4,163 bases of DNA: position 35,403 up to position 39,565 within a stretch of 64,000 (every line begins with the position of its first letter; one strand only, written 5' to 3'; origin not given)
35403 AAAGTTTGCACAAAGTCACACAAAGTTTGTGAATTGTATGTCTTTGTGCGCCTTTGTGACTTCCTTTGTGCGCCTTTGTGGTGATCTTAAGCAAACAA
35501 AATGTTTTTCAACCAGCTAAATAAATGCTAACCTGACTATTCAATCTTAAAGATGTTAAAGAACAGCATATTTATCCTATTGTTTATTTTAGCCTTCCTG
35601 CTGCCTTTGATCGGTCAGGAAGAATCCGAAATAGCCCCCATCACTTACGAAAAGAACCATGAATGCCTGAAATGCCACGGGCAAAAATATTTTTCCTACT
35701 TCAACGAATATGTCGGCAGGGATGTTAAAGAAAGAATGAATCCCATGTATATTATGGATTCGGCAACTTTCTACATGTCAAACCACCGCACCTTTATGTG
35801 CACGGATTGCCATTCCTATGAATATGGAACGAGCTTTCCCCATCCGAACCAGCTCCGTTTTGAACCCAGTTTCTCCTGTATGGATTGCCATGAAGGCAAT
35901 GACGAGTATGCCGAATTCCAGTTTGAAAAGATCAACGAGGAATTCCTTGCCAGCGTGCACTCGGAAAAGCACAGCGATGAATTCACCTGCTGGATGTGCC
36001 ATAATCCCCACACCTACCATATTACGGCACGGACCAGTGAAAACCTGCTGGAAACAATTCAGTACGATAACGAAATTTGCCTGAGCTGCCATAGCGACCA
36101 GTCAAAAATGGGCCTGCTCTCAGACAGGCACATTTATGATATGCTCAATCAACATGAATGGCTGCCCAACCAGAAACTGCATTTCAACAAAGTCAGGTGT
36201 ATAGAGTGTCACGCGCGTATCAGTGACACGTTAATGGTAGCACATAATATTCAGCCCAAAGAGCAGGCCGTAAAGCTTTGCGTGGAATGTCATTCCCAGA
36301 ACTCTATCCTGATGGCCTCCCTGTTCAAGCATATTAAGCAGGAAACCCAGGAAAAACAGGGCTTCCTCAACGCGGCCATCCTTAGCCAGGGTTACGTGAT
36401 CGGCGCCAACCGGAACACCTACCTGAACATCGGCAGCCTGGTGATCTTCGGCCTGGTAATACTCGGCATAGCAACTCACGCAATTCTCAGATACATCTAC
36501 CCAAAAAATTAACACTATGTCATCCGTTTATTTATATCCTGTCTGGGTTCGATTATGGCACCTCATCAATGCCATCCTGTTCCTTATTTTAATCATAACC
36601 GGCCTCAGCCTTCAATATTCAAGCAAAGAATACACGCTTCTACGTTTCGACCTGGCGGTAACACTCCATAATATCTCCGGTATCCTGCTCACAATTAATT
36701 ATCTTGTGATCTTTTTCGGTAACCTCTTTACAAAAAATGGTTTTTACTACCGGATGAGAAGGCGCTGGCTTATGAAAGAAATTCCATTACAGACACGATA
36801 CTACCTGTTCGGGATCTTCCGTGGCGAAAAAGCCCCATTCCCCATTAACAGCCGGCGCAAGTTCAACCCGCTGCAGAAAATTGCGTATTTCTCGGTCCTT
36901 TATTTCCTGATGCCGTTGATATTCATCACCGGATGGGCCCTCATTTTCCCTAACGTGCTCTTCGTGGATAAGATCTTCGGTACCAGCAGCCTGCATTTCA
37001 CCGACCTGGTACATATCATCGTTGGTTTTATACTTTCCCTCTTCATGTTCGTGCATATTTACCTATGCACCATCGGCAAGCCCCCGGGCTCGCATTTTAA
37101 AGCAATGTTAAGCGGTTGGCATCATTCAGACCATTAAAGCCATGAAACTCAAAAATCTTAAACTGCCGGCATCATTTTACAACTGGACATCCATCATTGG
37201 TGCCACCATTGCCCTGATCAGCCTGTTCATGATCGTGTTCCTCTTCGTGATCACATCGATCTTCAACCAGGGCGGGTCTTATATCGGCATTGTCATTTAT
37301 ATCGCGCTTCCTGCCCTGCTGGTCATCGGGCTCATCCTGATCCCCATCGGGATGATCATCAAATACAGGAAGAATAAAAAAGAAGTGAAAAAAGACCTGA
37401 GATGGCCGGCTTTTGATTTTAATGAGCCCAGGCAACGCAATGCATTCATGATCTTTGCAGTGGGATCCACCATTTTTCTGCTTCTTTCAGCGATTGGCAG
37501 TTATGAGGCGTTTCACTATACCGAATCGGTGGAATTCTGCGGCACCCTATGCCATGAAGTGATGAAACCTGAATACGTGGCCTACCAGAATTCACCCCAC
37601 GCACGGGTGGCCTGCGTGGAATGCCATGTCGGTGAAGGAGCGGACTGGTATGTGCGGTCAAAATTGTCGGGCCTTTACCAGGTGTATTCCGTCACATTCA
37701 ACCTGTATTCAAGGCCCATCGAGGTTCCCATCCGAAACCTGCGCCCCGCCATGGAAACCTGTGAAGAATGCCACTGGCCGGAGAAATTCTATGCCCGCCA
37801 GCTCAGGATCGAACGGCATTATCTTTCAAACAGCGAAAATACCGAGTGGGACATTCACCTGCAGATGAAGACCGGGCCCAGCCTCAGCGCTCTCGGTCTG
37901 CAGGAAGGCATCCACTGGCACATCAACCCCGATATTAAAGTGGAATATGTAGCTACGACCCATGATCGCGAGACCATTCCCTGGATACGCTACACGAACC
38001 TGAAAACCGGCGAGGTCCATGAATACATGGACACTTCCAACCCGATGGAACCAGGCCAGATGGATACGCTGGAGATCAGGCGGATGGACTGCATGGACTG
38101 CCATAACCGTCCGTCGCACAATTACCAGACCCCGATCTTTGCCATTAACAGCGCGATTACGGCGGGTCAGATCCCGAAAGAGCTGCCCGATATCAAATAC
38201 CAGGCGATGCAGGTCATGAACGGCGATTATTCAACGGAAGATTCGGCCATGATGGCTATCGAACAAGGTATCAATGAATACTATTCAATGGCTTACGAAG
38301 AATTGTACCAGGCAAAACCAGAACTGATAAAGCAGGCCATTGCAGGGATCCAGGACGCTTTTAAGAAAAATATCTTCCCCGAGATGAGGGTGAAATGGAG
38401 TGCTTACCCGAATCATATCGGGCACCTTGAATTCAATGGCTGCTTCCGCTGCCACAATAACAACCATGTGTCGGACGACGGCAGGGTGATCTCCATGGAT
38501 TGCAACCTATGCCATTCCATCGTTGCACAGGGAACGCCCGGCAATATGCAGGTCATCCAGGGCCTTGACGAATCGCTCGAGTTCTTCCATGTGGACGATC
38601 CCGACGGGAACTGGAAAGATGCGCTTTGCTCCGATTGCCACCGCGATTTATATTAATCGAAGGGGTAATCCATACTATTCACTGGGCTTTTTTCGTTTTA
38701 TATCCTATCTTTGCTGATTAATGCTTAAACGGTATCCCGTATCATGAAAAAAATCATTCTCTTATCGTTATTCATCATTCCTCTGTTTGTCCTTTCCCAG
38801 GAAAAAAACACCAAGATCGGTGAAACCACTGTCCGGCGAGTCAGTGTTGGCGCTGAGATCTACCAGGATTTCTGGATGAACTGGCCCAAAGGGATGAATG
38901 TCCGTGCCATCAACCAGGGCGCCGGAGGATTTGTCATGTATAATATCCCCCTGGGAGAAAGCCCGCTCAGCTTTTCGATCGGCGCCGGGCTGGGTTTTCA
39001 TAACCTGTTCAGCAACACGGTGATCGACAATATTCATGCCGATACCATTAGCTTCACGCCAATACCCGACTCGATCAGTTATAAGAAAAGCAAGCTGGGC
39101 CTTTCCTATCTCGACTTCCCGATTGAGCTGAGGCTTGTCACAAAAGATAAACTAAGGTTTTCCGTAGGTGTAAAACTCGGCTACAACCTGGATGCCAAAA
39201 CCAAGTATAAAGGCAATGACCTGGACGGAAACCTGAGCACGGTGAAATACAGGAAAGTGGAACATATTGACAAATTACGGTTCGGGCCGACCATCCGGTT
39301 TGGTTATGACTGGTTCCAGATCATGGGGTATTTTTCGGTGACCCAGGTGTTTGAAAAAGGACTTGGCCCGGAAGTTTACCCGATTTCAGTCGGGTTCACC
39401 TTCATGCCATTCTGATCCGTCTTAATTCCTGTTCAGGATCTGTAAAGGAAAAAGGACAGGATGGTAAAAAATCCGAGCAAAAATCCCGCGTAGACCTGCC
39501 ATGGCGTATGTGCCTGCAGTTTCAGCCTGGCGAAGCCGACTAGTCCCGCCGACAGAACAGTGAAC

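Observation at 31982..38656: Candidate complete trans-envelope electron conduit in a Bacteroidota genome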

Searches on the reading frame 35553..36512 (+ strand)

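Call 4: search_protein_families(library=pfam, proteins=[window:35553-36512:+], max_evalue=0.1)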
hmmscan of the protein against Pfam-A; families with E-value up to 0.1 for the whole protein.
window:35553-36512:+ (319 aa): 7 families
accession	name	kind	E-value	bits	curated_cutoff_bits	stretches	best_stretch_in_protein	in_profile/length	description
PF14522.11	Cytochrome_C7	-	4.1e-13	49.4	24.8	3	78-119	8-54/67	Cytochrome c7 and related cytochrome c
PF14537.11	Cytochrom_c3_2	-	4e-09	37.3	25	2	79-155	5-69/79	Cytochrome c3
PF09699.15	Paired_CXXCH_1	-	1.5e-08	34.7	20.6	3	145-184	8-40/41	Doubled CXXCH motif (Paired_CXXCH_1)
PF02085.21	Cytochrom_CIII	-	8e-05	23.4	22.9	1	57-154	7-86/101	Class III cytochrome C family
PF22678.1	Cytochrom_c_NrfB-like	-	0.0036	18.2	27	0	168-246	28-89/89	Cytochrome c-type protein NrfB-like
PF05495.17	zf-CHY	-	0.017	16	31.3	0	141-182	16-64/68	CHY zinc finger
PF11783.13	Cytochrome_cB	-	0.044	14.1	22.1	1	227-250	151-173/173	Cytochrome c bacterial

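Call 5: search_protein_families(library=ncbifam, proteins=[window:35553-36512:+], max_evalue=0.1)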
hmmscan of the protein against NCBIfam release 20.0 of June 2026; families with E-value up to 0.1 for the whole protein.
window:35553-36512:+ (319 aa): 8 families
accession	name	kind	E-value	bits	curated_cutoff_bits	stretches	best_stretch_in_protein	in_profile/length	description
TIGR03508.1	decahem_SO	subfamily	2.1e-09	37.3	192.2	2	34-183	33-177/258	DmsE family decaheme c-type cytochrome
NF008659.0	PRK11659.1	equivalog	6.5e-08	32.5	184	2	100-252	40-172/188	cytochrome c nitrite reductase pentaheme subunit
TIGR04257.1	nanowire_3heme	domain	1.2e-06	28.6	40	1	201-251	11-62/75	c(7)-type cytochrome triheme domain-containing protein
TIGR03153.1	cytochr_NrfH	equivalog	5.1e-06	26.6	134.2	1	214-249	103-135/138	cytochrome c nitrite reductase small subunit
TIGR01905.1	paired_CXXCH_1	subfamily_domain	6.5e-06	26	25.2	2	146-183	9-39/41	doubled CXXCH domain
TIGR03146.1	cyt_nit_nrfB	equivalog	9e-06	26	166.6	1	101-249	6-143/145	cytochrome c nitrite reductase pentaheme subunit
NF049875.1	NetB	exception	0.025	14.4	380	1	132-250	89-198/211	Nrf-like electron transfer protein NetB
NF047727.1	4hemeCytCCctA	equivalog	0.032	14.4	180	0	18-90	21-90/109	tetraheme c-type cytochrome CctA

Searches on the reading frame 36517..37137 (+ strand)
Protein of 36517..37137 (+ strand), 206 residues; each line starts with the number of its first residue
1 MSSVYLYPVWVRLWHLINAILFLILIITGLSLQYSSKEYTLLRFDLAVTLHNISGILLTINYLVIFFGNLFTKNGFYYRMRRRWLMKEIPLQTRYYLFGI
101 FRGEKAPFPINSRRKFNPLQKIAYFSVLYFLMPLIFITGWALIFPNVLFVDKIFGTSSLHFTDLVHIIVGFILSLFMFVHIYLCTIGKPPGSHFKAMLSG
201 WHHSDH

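Call 4: search_protein_families(library=pfam, proteins=[window:36517-37137:+], max_evalue=0.1)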
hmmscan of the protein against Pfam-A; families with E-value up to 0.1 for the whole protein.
window:36517-37137:+ (206 aa): 3 families
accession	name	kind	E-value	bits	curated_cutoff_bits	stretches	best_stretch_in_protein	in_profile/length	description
PF01292.26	Ni_hydr_CYTB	-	7.4e-25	88.2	30.1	1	7-200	2-179/179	Prokaryotic cytochrome b561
PF14358.11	DUF4405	-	0.0013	19.6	26.7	1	127-183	5-64/66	Domain of unknown function (DUF4405)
PF08006.16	HAAS_TM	-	0.016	15.7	28.3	1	129-184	51-107/117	HAAS transmembrane region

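Call 5: search_protein_families(library=ncbifam, proteins=[window:36517-37137:+], max_evalue=0.1)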
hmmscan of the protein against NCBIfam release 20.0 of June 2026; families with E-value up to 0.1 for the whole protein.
window:36517-37137:+ (206 aa): 5 families
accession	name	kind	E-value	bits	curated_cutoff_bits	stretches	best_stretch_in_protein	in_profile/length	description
NF011582.1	PRK15006.1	equivalog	6.8e-51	173.2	204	1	3-203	55-247/248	thiosulfate reductase cytochrome B subunit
TIGR01583.1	formate-DH-gamm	equivalog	2.8e-15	56.9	115.85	1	8-203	6-186/204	formate dehydrogenase subunit gamma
TIGR02125.1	CytB-hydogenase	equivalog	5.3e-13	49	121.5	1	6-205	2-211/212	Ni/Fe-hydrogenase, b-type cytochrome subunit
NF007924.0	PRK10639.1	equivalog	0.0003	20.6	341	1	115-188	106-175/211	formate dehydrogenase cytochrome b556 subunit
NF007558.0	PRK10179.1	equivalog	0.026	14.2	339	1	12-188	15-177/217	formate dehydrogenase-N subunit gamma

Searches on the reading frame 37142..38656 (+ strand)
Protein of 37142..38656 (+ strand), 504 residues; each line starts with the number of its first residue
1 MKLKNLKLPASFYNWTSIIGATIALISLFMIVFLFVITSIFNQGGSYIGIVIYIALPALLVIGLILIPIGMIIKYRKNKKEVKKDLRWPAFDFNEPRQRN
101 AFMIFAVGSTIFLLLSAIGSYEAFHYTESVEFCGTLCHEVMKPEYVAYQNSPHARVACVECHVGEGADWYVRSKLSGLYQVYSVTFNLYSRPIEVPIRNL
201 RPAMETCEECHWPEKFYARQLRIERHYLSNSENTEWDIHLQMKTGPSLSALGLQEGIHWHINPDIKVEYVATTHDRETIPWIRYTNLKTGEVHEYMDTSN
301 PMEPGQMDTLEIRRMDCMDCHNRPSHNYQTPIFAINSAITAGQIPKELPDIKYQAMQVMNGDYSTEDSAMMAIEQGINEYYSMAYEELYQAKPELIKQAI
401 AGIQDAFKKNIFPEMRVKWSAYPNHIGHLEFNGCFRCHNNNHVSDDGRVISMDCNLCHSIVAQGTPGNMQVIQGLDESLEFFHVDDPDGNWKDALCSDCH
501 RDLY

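Call 4: search_protein_families(library=pfam, proteins=[window:37142-38656:+], max_evalue=0.1)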
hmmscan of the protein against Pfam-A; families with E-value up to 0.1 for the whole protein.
window:37142-38656:+ (504 aa): 7 families
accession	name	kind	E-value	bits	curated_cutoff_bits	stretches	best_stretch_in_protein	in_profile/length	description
PF03264.19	Cytochrom_NNT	-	3.3e-08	33.9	24.1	1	101-187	7-97/174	NapC/NirT cytochrome c family, N-terminal region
PF14537.11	Cytochrom_c3_2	-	1.2e-05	26.1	25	1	431-501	5-65/79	Cytochrome c3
PF02085.21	Cytochrom_CIII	-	0.00022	21.9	22.9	0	422-502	22-84/101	Class III cytochrome C family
PF22113.1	Mtrc-MtrF_II-IV_dom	-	0.00023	21.2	30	0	146-214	72-130/176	Outer membrane cytochrome MtrC/MtrF-like, domains II/IV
PF14522.11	Cytochrome_C7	-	0.00043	20.5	24.8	0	314-325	13-52/67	Cytochrome c7 and related cytochrome c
PF09699.15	Paired_CXXCH_1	-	0.057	13.6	20.6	0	313-327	5-19/41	Doubled CXXCH motif (Paired_CXXCH_1)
PF06011.17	TRP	-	0.095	11.9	28.5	0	16-81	344-412/426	Transient receptor potential (TRP) ion channel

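Call 5: search_protein_families(library=ncbifam, proteins=[window:37142-38656:+], max_evalue=0.1)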
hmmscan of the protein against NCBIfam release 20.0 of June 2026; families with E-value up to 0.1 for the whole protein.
window:37142-38656:+ (504 aa): 10 families
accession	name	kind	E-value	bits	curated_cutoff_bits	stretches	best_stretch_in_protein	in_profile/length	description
TIGR03153.1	cytochr_NrfH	equivalog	1.2e-12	48.1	134.2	1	108-212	5-110/138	cytochrome c nitrite reductase small subunit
NF011606.0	PRK15032.1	equivalog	0.00051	19.3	455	1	104-183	20-102/390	pentaheme c-type cytochrome TorC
NF047727.1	4hemeCytCCctA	equivalog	0.00079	19.5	180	1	428-502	34-106/109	tetraheme c-type cytochrome CctA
NF041781.1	mnquin_red_QrcA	equivalog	0.0031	17.2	180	1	141-214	103-161/174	menaquinone reductase multiheme cytochrome c subunit QrcA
TIGR02162.1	torC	equivalog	0.0039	16.5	478.2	1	94-185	8-104/387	pentaheme c-type cytochrome TorC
NF045722.1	c3_cytochr_TmcA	equivalog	0.0063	16.4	114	0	422-500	48-124/125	acidic tetraheme cytochrome c3 TmcA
NF041762.1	diheme_GEGP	equivalog_domain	0.0068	15.6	300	1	419-469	15-66/359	GEGP motif-containing diheme protein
TIGR03507.1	decahem_SO1788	subfamily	0.0098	14.4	209.3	0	120-218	233-309/672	OmcA/MtrC family decaheme c-type cytochrome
NF045996.1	MAG0920_fam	subfamily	0.03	13.7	43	1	15-86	64-136/232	MAG0920 family protein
NF040960.1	MamE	equivalog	0.045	12.3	800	1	314-466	341-405/659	magnetosome formation protease MamE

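Call 11: find_homologous_proteins(query=window:37142-38656:+)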
Query window:37142-38656:+ (504 aa): 7991 proteins with E <= 0.001 among 8000 candidates; the best 120 are listed.
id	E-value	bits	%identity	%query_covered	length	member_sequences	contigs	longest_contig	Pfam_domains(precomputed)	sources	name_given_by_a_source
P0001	0.0e+0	1065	87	100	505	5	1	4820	PF03264.20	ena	-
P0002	0.0e+0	1062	86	100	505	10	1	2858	PF14537.12,PF03264.20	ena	-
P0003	0.0e+0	1057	86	100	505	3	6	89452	PF03264.20,PF14522.12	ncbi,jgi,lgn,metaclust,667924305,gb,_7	metaclust:\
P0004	0.0e+0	1048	86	100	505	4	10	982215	PF03264.20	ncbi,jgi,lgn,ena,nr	ncbi:MAG TPA: NapC/NirT family cytochrome c [Bacteroidales bacterium]|nr:NapC/NirT family cytochrome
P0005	0.0e+0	1046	85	100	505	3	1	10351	PF14537.12,PF03264.20,PF14522.12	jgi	jgi:hypothetical protein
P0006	0.0e+0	1044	85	100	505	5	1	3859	PF14537.12,PF03264.20,PF14522.12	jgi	jgi:hypothetical protein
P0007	0.0e+0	1042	84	100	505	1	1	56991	PF03264.20,PF14522.12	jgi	jgi:hypothetical protein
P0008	0.0e+0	1040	85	100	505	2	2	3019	PF03264.20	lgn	-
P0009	7.5e-298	1006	82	100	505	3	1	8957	PF14537.12,PF03264.20,PF14522.12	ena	-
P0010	5.1e-295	997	81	100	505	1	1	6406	PF03264.20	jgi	jgi:formate-dependent nitrite reductase cytochrome c552 subunit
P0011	3.6e-293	991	80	100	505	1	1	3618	PF14537.12,PF03264.20,PF14522.12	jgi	jgi:hypothetical protein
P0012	1.6e-292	989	80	100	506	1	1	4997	PF14537.12,PF03264.20,PF02085.22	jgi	jgi:hypothetical protein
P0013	2.6e-292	988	80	100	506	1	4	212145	PF03264.20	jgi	jgi:hypothetical protein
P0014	6.0e-291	984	79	100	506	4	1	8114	PF03264.20,PF02085.22,PF14522.12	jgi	jgi:nitrate/TMAO reductase-like tetraheme cytochrome c subunit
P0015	8.3e-290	980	79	100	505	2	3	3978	PF14537.12,PF03264.20,PF14522.12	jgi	jgi:hypothetical protein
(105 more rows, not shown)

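Call 12: search_solved_structures(query=window:37142-38656:+, max_evalue=1)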
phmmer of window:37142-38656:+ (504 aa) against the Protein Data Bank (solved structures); distinct sequences matched with E-value up to 1: 1.
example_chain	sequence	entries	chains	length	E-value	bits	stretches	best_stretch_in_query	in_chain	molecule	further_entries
2j7a_C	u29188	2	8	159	0.00029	22.8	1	108-222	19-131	CYTOCHROME C QUINOL DEHYDROGENASE NRFH | NAPC/NIRT CYTOCHROME C FAMILY PROTEIN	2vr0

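Call 16: find_encoding_contigs(protein=window:37142-38656:+, flank=10000, max_places=4)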
Protein window:37142-38656:+ (504 aa): 4 contigs read that carry it; 4 places shown.
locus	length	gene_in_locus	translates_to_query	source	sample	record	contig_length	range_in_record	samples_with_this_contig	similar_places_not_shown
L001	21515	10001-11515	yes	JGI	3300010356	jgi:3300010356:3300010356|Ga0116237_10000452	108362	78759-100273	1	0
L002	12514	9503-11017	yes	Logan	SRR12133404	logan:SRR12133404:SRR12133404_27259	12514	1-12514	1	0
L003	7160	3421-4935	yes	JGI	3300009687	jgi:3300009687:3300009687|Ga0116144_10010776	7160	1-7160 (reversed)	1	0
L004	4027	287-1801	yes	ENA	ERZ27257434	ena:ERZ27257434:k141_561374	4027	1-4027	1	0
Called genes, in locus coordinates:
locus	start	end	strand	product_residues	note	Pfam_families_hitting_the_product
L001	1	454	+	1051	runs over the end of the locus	PF00702:Hydrolase, PF13419:HAD_2, PF03636:Glyco_hydro_65N, PF03632:Glyco_hydro_65m, PF03633:Glyco_hydro_65C (faint)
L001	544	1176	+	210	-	PF00485:PRK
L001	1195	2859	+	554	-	-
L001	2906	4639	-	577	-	PF07690:MFS_1, PF13347:MFS_2, PF07690:MFS_1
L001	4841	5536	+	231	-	PF00027:cNMP_binding, PF13545:HTH_Crp_2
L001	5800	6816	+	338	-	PF14522:Cytochrome_C7 (faint)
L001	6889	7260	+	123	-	-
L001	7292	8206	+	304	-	PF19089:DUF5777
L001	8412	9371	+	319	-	PF09699:Paired_CXXCH_1 (faint), PF14522:Cytochrome_C7 (faint), PF14537:Cytochrom_c3_2 (faint)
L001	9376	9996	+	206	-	PF01292:Ni_hydr_CYTB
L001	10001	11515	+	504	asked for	PF03264:Cytochrom_NNT, PF14537:Cytochrom_c3_2 (faint)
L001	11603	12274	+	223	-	PF13568:OMP_b-brl_2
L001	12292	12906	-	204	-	-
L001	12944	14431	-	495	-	PF00309:Sigma54_AID, PF04963:Sigma54_CBD, PF04552:Sigma54_DBD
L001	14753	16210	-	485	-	PF01336:tRNA_anti-codon, PF00152:tRNA-synt_2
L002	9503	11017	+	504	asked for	PF03264:Cytochrom_NNT, PF14537:Cytochrom_c3_2 (faint)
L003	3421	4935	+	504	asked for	PF03264:Cytochrom_NNT, PF14537:Cytochrom_c3_2 (faint)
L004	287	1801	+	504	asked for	PF03264:Cytochrom_NNT, PF14537:Cytochrom_c3_2 (faint)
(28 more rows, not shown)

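Call 17: find_encoding_contigs(protein=P0004, flank=10000, max_places=3)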
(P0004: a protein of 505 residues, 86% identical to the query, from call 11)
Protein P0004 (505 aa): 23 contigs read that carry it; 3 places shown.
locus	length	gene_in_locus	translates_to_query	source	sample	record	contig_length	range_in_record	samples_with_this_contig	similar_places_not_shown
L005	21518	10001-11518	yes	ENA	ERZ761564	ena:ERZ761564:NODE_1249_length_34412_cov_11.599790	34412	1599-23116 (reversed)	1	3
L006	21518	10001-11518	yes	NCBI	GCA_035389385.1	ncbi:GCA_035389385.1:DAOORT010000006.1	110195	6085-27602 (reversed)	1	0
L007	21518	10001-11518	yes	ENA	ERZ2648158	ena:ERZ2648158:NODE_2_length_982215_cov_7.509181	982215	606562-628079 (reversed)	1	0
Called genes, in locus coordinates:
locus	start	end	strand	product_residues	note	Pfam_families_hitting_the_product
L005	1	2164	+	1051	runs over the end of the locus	PF00702:Hydrolase, PF13419:HAD_2, PF03636:Glyco_hydro_65N, PF03632:Glyco_hydro_65m, PF03633:Glyco_hydro_65C (weak)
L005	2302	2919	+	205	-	PF00485:PRK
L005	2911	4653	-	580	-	PF07690:MFS_1, PF13347:MFS_2, PF07690:MFS_1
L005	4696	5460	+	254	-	PF00027:cNMP_binding, PF13545:HTH_Crp_2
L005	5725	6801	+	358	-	PF22113:Mtrc-MtrF_II-IV_dom (faint), PF09699:Paired_CXXCH_1 (faint), PF14522:Cytochrome_C7 (faint), PF14537:Cytochrom_c3_2 (faint)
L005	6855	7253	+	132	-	-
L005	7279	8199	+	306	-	PF19089:DUF5777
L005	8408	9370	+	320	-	PF14522:Cytochrome_C7 (faint), PF02085:Cytochrom_CIII (faint), PF09699:Paired_CXXCH_1 (faint), PF14537:Cytochrom_c3_2 (faint)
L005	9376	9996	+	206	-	PF01292:Ni_hydr_CYTB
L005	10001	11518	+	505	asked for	PF03264:Cytochrom_NNT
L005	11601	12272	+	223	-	PF13568:OMP_b-brl_2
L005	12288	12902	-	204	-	-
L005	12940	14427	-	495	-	PF00309:Sigma54_AID, PF04963:Sigma54_CBD, PF04552:Sigma54_DBD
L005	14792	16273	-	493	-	PF01336:tRNA_anti-codon, PF00152:tRNA-synt_2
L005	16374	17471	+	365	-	PF00793:DAHP_synth_1, PF01817:CM_2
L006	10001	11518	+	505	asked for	PF03264:Cytochrom_NNT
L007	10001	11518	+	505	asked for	PF03264:Cytochrom_NNT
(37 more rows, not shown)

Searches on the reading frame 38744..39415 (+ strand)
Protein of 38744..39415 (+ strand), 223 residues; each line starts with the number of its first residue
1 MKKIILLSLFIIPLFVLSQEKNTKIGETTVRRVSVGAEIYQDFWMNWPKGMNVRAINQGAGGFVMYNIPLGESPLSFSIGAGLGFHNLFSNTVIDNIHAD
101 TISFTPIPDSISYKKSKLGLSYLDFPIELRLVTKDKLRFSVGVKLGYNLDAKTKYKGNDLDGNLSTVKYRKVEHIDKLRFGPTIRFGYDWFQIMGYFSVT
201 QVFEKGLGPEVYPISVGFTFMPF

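Call 4: search_protein_families(library=pfam, proteins=[window:38744-39415:+], max_evalue=0.1)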
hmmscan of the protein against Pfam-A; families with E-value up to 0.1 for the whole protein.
window:38744-39415:+ (223 aa): 1 family
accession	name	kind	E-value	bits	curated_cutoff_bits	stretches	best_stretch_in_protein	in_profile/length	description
PF13568.12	OMP_b-brl_2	-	3.7e-12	47.1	27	1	67-203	47-174/175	Outer membrane protein beta-barrel domain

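Call 5: search_protein_families(library=ncbifam, proteins=[window:38744-39415:+], max_evalue=0.1)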
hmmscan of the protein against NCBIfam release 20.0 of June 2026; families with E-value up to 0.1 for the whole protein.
window:38744-39415:+ (223 aa): 2 families
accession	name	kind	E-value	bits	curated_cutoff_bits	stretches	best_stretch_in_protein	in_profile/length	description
NF010388.0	PRK13815.1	equivalog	0.0096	15.9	167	0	83-161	29-104/122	ribosome-binding factor A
NF049866.1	outer_TDE1717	subfamily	0.018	15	135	0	114-160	90-136/210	TDE1717 family outer membrane beta-barrel protein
